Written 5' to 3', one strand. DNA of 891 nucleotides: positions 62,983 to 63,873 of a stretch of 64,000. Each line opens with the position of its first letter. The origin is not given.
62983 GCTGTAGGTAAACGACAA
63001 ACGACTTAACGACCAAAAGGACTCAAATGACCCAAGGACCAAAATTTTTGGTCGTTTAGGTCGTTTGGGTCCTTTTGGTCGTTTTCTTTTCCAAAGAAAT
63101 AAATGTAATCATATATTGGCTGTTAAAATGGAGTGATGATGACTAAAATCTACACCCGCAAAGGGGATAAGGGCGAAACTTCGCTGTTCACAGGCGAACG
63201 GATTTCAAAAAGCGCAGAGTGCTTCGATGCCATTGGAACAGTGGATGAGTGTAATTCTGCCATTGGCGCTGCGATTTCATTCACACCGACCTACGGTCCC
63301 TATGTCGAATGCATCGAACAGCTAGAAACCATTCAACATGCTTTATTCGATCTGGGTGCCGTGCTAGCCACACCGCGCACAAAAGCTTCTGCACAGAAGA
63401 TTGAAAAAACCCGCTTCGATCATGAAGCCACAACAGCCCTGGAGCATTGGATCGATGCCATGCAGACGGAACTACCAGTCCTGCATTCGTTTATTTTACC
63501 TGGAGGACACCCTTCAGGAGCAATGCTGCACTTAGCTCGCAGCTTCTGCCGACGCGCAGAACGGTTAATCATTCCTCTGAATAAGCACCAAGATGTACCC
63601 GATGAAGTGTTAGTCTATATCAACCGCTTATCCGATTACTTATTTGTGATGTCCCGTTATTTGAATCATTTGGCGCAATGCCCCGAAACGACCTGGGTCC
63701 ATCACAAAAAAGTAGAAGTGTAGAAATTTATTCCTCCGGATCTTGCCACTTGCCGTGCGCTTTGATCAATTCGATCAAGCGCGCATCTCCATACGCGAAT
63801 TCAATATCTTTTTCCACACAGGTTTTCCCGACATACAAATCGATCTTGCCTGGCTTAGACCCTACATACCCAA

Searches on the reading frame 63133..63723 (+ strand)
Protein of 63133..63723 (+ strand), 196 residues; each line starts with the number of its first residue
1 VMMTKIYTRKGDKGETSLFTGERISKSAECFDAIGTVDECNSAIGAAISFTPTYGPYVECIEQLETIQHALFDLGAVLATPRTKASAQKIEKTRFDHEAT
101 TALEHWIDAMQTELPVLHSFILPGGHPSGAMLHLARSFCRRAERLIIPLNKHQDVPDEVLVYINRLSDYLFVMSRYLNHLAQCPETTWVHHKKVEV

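Call 79: search_protein_families(library=ncbifam, proteins=[window:63133-63723:+], max_evalue=0.00001)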
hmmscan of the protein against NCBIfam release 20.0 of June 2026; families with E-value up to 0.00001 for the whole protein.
window:63133-63723:+ (196 aa): 1 family
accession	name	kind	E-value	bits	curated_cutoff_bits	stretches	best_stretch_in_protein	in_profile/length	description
TIGR00636.1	PduO_Nterm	equivalog_domain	1e-51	175.1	108.45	1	7-188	1-170/171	cob(I)yrinic acid a,c-diamide adenosyltransferase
